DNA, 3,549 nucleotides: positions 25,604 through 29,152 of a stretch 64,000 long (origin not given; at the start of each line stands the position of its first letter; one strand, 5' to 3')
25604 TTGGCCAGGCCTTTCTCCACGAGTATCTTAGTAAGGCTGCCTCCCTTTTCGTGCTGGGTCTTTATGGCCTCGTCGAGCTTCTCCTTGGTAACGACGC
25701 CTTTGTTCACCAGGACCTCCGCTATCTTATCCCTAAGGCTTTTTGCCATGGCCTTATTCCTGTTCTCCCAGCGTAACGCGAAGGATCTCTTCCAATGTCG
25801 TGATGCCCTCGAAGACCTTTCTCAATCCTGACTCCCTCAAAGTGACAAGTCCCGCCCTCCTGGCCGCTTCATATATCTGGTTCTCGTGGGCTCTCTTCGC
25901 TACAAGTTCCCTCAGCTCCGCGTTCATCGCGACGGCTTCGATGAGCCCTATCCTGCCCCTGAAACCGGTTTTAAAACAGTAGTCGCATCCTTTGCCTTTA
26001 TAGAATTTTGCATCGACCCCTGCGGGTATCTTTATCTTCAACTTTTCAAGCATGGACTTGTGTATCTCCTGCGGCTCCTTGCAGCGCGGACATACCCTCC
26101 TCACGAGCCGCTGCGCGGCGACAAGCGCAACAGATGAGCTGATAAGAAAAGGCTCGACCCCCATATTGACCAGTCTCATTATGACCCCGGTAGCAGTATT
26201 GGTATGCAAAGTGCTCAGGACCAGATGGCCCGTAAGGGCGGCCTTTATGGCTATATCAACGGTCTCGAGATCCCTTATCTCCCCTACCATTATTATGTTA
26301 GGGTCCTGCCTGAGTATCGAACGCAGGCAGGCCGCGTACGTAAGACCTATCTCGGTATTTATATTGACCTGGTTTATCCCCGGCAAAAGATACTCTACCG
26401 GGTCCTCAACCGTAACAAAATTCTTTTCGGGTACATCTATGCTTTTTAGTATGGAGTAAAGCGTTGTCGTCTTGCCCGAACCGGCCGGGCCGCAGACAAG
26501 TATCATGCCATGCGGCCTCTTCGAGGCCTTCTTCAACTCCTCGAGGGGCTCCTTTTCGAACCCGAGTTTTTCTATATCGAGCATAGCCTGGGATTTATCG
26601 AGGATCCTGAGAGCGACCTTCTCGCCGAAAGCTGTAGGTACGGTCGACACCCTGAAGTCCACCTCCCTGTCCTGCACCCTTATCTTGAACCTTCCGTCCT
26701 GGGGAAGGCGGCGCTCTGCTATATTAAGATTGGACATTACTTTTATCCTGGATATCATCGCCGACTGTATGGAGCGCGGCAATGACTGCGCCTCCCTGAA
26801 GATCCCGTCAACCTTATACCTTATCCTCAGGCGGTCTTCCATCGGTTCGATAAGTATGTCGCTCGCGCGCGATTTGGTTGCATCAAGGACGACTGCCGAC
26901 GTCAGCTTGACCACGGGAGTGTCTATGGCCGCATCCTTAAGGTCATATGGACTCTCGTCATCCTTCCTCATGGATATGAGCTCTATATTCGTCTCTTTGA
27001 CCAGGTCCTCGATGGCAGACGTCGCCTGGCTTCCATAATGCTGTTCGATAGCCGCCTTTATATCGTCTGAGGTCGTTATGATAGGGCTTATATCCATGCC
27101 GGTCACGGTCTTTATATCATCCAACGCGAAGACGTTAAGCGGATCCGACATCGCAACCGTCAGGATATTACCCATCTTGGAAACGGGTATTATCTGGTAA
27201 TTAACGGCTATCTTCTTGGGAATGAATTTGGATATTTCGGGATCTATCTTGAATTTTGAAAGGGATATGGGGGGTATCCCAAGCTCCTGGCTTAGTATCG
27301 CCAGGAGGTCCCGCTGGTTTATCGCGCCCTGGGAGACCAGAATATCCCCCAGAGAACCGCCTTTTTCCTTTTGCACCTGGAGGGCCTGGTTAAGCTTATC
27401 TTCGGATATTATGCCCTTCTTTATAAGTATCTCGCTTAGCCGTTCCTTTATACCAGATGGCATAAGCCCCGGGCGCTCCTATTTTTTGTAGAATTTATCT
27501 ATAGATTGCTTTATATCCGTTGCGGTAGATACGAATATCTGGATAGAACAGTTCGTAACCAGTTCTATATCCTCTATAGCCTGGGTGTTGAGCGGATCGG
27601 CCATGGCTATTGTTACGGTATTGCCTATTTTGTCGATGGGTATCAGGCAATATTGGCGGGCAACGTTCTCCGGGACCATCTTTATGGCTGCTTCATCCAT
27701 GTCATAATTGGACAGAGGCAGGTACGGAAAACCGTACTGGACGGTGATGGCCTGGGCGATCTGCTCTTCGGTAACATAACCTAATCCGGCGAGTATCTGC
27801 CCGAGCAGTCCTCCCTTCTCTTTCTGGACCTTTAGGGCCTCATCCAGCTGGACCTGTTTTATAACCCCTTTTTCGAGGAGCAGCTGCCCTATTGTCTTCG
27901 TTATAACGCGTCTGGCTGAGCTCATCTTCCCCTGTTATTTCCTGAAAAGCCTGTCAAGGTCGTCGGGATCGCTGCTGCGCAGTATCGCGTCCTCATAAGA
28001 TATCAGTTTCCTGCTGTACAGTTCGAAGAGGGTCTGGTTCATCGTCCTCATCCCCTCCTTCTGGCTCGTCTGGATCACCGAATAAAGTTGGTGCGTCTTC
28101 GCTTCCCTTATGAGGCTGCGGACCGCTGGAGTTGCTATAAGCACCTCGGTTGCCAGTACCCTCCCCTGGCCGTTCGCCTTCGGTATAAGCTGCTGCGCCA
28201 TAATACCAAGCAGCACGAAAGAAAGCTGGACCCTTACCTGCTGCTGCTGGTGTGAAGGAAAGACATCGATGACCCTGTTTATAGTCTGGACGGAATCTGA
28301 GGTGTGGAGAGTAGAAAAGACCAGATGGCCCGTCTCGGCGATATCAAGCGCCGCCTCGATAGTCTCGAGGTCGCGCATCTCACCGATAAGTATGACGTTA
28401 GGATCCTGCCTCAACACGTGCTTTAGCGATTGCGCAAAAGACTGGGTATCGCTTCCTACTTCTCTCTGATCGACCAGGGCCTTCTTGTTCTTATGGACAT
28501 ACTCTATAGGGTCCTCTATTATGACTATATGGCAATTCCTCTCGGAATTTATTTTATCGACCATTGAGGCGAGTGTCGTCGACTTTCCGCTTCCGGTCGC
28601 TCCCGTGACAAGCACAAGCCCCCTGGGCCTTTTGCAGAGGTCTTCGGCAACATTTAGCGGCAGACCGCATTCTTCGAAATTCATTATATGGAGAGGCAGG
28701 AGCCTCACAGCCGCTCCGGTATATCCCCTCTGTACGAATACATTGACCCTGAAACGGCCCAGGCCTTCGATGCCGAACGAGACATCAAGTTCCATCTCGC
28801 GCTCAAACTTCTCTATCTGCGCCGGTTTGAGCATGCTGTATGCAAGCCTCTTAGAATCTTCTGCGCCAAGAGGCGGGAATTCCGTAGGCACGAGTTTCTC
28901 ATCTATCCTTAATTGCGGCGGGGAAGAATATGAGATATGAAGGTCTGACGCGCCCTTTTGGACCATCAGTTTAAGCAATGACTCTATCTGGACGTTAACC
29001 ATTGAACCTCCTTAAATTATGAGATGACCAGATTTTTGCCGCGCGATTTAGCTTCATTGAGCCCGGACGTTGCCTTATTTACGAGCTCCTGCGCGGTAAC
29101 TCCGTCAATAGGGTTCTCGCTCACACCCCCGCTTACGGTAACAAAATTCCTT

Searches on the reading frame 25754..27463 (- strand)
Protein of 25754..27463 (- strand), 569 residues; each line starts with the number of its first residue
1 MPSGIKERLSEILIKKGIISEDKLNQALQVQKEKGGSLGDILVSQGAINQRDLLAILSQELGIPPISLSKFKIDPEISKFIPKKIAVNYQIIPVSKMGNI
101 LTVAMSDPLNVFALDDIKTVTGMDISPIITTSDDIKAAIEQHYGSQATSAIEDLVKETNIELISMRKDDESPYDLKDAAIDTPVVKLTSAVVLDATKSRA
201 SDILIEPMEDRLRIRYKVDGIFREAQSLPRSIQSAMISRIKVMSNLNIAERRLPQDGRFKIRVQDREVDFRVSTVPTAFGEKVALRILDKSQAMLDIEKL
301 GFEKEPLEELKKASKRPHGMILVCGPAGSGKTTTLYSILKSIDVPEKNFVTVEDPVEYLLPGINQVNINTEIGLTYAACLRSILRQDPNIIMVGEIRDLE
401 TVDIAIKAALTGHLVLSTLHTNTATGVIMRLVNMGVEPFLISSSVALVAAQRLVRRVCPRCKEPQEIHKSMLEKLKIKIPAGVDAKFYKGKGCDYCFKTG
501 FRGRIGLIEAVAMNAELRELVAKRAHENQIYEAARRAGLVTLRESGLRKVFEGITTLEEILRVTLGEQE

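Call 5: search_protein_families(library=pfam, proteins=[window:25754-27463:-], max_evalue=0.01)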
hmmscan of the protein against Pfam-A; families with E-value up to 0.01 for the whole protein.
window:25754-27463:- (569 aa): 7 families
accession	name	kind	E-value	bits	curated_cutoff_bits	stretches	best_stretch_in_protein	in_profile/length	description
PF00437.27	T2SSE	-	5.5e-138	460.1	24.9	1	181-562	5-370/370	Type II/IV secretion system protein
PF05157.20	MshEN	-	1.6e-22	79.8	23.1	1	61-147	1-88/90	MshEN domain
PF25199.1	nSTAND_NTPase5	-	0.0003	21.1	34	1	300-343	22-66/145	Novel STAND NTPase 5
PF13401.12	AAA_22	-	0.00036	21.3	27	1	317-355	4-42/130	AAA domain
PF13191.12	AAA_16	-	0.0014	19.6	32.6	1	313-358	20-63/167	AAA ATPase domain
PF03215.21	Rad17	-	0.0061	16.9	23.8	0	314-341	41-68/186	Rad17 P-loop domain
PF20720.3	nSTAND3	-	0.009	16.2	27.2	0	318-353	17-52/155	Novel STAND NTPase 3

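Call 7: search_protein_families(library=ncbifam, proteins=[window:25754-27463:-], max_evalue=0.001)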
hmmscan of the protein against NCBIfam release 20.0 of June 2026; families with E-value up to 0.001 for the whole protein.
window:25754-27463:- (569 aa): 20 families
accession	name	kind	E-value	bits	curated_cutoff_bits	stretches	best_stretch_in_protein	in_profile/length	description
TIGR02538.1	type_IV_pilB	equivalog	2e-198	660.6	675.65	1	9-564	2-562/564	type IV-A pilus assembly ATPase PilB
TIGR02533.1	type_II_gspE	equivalog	4.3e-180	599.5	630.25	1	81-564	4-486/486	type II secretion system ATPase GspE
NF053534.1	T4PilAsmATPsTfpB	equivalog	1.3e-140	469.6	850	1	44-564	59-582/584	type IV pilus assembly ATPase TfpB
NF007755.0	PRK10436.1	equivalog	3.1e-137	458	617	1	84-564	12-459/465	type II secretion system protein GspE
NF041000.1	ATPase_ComGA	equivalog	5e-77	258.5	300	1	191-455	3-266/267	competence type IV pilus ATPase ComGA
TIGR01420.1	pilT_fam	subfamily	5e-47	160.8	319.1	1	192-434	6-242/343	PilT/PilU family type 4a pilus ATPase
TIGR02525.1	plasmid_TraJ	equivalog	8.5e-30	103.9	368.3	1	283-434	120-272/372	plasmid transfer ATPase TraJ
TIGR02524.1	dot_icm_DotB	equivalog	2.3e-19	69.8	463.3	1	317-435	133-260/358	Dot/Icm type IV secretion system ATPase DotB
NF008411.1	PRK11234.1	equivalog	7.6e-19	67.6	1170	1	7-157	482-631/723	cyclic di-3',5'-guanylate-activated glycosyltransferase NfrB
NF058587.1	archaellum_moto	equivalog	6.4e-18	64.8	550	1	321-436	278-398/527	archaellum flagellar ATPase motor FlaI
NF012033.0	PRK15489.1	equivalog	1.6e-16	59.6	537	1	6-169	490-655/703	glycosyl transferase family protein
TIGR02788.1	VirB11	equivalog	8.9e-16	57.8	249.95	1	311-435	138-266/308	P-type DNA transfer ATPase VirB11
NF053729.1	c-di-GMP_motif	domain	1.6e-15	56.6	38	1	8-59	1-52/53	cyclic di-GMP-binding domain-containing protein, MshE-related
TIGR02782.1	TrbB_P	equivalog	7.6e-15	55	304.55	1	318-434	136-255/303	P-type conjugative transfer ATPase TrbB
NF010469.0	PRK13894.1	subfamily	3.6e-14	52.8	508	1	310-432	141-265/320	conjugal transfer ATPase TrbB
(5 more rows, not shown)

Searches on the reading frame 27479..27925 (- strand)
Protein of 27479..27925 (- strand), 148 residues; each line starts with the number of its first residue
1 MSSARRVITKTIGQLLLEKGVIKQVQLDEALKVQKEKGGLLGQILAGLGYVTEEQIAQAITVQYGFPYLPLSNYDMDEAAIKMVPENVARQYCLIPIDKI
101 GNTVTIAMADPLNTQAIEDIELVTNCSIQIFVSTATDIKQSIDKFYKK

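Call 5: search_protein_families(library=pfam, proteins=[window:27479-27925:-], max_evalue=0.01)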
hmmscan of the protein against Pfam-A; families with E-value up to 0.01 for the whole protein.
window:27479-27925:- (148 aa): 2 families
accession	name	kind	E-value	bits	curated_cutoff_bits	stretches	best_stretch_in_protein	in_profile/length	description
PF05157.20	MshEN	-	1.3e-19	70.4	23.1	1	64-147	1-85/90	MshEN domain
PF10415.14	FumaraseC_C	-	0.0042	17.9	32.5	0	10-35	26-51/54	Fumarase C C-terminus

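Call 7: search_protein_families(library=ncbifam, proteins=[window:27479-27925:-], max_evalue=0.001)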
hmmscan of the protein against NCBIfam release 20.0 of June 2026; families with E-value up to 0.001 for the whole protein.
window:27479-27925:- (148 aa): 6 families
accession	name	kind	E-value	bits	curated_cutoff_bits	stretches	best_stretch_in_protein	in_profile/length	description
TIGR02538.1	type_IV_pilB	equivalog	3.9e-24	85.2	675.65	1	12-147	2-137/564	type IV-A pilus assembly ATPase PilB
NF012033.0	PRK15489.1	equivalog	5.6e-17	61.2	537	1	9-143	490-624/703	glycosyl transferase family protein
NF053729.1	c-di-GMP_motif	domain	1.1e-16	60.3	38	1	12-63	2-53/53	cyclic di-GMP-binding domain-containing protein, MshE-related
NF008411.1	PRK11234.1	equivalog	2.1e-16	59.5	1170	1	10-146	482-617/723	cyclic di-3',5'-guanylate-activated glycosyltransferase NfrB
TIGR03029.1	EpsG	equivalog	3.4e-08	33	313.8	1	11-80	4-73/274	chain length determinant protein tyrosine kinase EpsG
TIGR02533.1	type_II_gspE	equivalog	0.00021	20.1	630.25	1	82-147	2-67/486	type II secretion system ATPase GspE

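Call 48: search_solved_structures(query=window:27479-27925:-, max_evalue=0.01, show_alignments=2)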
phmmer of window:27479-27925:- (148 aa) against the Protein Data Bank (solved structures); distinct sequences matched with E-value up to 0.01: 18.
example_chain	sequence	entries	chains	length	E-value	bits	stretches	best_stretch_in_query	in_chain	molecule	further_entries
6f8l_G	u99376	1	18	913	1.8e-45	157.5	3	10-147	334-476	Type IV pilus assembly protein PilF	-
5zfr_A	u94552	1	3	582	4.7e-28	101.1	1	10-147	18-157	Type IV pilus biogenesis ATPase PilB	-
6olj_C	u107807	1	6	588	5.8e-27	97.6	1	10-147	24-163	Type IV pilus biogenesis ATPase PilB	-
5tsg_B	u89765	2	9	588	5.8e-27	97.6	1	10-147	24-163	Type IV pilus biogenesis ATPase PilB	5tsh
3jc8_Ba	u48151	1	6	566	1.4e-21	80.2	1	11-147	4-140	Type IV-A pilus assembly ATPase PilB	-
5htl_A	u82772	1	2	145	2.9e-18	69.4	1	8-134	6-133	MSHA biogenesis protein MshE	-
6ejf_G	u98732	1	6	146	2.2e-17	66.6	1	10-146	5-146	Type IV pilus assembly protein PilF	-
9g1w_A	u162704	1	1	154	3.1e-15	59.6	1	8-146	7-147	Type IV pilus assembly ATPase PilB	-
7lko_B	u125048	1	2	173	1.8e-13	53.9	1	12-144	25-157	Pilus biogenesis protein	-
7lkm_A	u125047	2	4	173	2.5e-12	50.2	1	12-144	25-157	Pilus biogenesis protein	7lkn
8pdk_A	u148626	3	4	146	6.5e-10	42.4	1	11-119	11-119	c-di-GMP binding domain of the ATPase enzyme PilF | ATP-binding motif-containing protein pilF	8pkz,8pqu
6ejf_J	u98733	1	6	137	6.7e-10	42.4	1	12-119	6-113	Type IV pilus assembly protein PilF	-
8pfa_A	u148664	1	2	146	6.8e-10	42.4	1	11-119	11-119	c-di-GMP binding domain of the ATPase enzyme PilF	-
8pe0_A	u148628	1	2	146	6.9e-10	42.3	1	11-119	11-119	c-di-GMP binding domain of the ATPase enzyme PilF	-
9gl5_A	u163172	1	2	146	1.6e-09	41.2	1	11-119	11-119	ATP-binding motif-containing protein pilF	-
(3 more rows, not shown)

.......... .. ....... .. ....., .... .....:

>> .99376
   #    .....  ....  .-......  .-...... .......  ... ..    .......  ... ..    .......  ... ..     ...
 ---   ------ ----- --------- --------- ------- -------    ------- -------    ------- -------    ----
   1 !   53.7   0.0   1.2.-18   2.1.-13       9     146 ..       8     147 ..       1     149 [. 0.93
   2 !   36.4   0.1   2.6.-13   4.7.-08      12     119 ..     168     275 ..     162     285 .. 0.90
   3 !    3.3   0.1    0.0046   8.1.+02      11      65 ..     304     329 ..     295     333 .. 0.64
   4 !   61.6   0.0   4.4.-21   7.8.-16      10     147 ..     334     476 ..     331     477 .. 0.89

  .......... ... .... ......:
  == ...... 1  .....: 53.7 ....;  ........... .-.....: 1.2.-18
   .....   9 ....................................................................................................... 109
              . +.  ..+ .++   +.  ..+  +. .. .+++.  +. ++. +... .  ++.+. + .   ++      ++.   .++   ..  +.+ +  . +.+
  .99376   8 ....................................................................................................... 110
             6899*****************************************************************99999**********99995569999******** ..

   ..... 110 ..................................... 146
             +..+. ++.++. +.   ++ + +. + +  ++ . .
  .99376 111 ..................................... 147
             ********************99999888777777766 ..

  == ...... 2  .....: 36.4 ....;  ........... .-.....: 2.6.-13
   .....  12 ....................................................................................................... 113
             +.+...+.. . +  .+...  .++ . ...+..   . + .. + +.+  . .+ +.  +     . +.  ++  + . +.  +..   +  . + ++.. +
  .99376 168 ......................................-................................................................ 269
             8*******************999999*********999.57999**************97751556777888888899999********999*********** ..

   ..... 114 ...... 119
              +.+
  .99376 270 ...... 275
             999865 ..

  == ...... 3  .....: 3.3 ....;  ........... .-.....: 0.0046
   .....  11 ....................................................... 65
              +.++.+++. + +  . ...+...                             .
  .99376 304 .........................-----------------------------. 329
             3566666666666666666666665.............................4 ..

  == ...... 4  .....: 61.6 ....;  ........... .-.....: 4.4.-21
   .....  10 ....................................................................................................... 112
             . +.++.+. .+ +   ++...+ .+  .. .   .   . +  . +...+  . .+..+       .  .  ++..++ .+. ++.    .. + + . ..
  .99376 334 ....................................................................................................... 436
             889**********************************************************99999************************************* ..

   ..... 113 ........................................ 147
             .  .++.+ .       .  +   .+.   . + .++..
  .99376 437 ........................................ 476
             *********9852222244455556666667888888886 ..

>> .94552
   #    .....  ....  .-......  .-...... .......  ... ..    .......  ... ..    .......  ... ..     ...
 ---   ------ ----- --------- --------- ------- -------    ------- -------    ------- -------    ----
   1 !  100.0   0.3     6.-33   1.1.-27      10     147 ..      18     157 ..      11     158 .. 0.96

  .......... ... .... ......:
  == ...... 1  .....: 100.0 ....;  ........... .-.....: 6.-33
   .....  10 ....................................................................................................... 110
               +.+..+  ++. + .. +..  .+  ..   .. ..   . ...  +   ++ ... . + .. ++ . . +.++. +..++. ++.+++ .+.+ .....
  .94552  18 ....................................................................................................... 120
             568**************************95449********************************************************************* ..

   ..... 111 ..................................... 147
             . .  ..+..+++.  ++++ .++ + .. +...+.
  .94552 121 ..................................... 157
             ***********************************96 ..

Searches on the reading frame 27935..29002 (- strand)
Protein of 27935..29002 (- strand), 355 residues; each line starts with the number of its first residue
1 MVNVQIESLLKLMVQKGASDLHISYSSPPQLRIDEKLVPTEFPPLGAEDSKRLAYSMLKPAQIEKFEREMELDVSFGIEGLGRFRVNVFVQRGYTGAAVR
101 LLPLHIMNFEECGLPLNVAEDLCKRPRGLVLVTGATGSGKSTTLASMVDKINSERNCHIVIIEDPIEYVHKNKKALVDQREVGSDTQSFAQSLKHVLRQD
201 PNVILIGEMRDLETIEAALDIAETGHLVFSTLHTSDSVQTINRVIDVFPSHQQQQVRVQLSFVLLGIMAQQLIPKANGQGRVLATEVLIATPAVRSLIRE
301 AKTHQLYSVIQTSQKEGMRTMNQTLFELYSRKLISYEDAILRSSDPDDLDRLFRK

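Call 5: search_protein_families(library=pfam, proteins=[window:27935-29002:-], max_evalue=0.01)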
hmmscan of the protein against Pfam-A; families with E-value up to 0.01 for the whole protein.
window:27935-29002:- (355 aa): 16 families
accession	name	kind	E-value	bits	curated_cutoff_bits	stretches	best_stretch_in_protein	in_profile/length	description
PF00437.27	T2SSE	-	1e-44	153.2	24.9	1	8-290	14-288/370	Type II/IV secretion system protein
PF01935.23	DUF87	-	2.3e-06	28.3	23.2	1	131-186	27-69/220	Helicase HerA, central domain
PF13401.12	AAA_22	-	3.5e-05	24.6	27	1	126-212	4-96/130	AAA domain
PF06414.18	Zeta_toxin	-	3.8e-05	23.6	22.3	1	129-213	18-108/199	Zeta toxin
PF25199.1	nSTAND_NTPase5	-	9.2e-05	22.7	34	1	124-174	38-88/145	Novel STAND NTPase 5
PF13604.12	AAA_30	-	0.00012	22.4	27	0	118-154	9-45/191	AAA domain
PF13191.12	AAA_16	-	0.00067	20.6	32.6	1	125-158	23-52/167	AAA ATPase domain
PF01580.24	FtsK_SpoIIIE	-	0.00085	19.3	24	1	121-148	34-60/221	FtsK/SpoIIIE family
PF04851.21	ResIII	-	0.0011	19.4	22.5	1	129-233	25-135/164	Type III restriction enzyme, res subunit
PF13555.12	AAA_29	-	0.0015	18.7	27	1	125-144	20-39/61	P-loop containing region of AAA domain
PF00265.24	TK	-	0.0024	18.2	20.6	1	129-228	3-106/176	Thymidine kinase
PF10412.15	TrwB_AAD_bind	-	0.0038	16.6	20.5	0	130-161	18-49/387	Type IV secretion-system coupling protein DNA-binding domain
PF13173.12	AAA_14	-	0.005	17.3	27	0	129-218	4-80/129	AAA domain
PF18766.7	SWI2_SNF2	-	0.008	16.3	26.7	0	135-205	26-97/221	SWI2/SNF2 ATPase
PF09848.15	SLFN-g3_helicase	-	0.0089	15.8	24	0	129-194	3-71/354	Schlafen group 3, DNA/RNA helicase domain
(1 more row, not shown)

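Call 7: search_protein_families(library=ncbifam, proteins=[window:27935-29002:-], max_evalue=0.001)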
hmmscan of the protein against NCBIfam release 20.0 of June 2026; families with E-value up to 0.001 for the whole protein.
window:27935-29002:- (355 aa): 18 families
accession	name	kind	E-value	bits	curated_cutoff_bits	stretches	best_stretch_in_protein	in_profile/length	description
TIGR01420.1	pilT_fam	subfamily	5.1e-145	483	319.1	1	6-348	2-343/343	PilT/PilU family type 4a pilus ATPase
TIGR02533.1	type_II_gspE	equivalog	1.3e-41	142.9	630.25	1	116-273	232-379/486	type II secretion system ATPase GspE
TIGR02525.1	plasmid_TraJ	equivalog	1.5e-40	139.3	368.3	1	98-339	121-363/372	plasmid transfer ATPase TraJ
TIGR02538.1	type_IV_pilB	equivalog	3.5e-39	134.9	675.65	1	122-247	311-432/564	type IV-A pilus assembly ATPase PilB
NF007755.0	PRK10436.1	equivalog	9.5e-37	126.7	617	1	6-276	89-358/465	type II secretion system protein GspE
TIGR02524.1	dot_icm_DotB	equivalog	2.5e-36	125.6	463.3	1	98-322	106-333/358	Dot/Icm type IV secretion system ATPase DotB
NF041000.1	ATPase_ComGA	equivalog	2.8e-36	124.9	300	1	118-274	119-266/267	competence type IV pilus ATPase ComGA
NF053534.1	T4PilAsmATPsTfpB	equivalog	5.7e-36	124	850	1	109-276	315-475/584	type IV pilus assembly ATPase TfpB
NF058587.1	archaellum_moto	equivalog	1.6e-16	60.2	550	1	130-244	278-393/527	archaellum flagellar ATPase motor FlaI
TIGR02788.1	VirB11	equivalog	2.3e-13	49.9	249.95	1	129-250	146-268/308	P-type DNA transfer ATPase VirB11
TIGR02782.1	TrbB_P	equivalog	2.4e-13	50.1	304.55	1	129-255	138-263/303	P-type conjugative transfer ATPase TrbB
NF010425.0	PRK13851.1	equivalog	1e-10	41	461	1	123-253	158-289/344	type IV secretion system protein VirB11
NF010469.0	PRK13894.1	subfamily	2e-10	40.5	508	1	130-253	152-273/320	conjugal transfer ATPase TrbB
TIGR03819.1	heli_sec_ATPase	hypoth_equivalog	8.4e-10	38.3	373.15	1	127-238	178-291/340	TadA family conjugal transfer-associated ATPase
NF010407.0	PRK13833.1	subfamily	1.8e-09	37.5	499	1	130-257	147-272/323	conjugal transfer protein TrbB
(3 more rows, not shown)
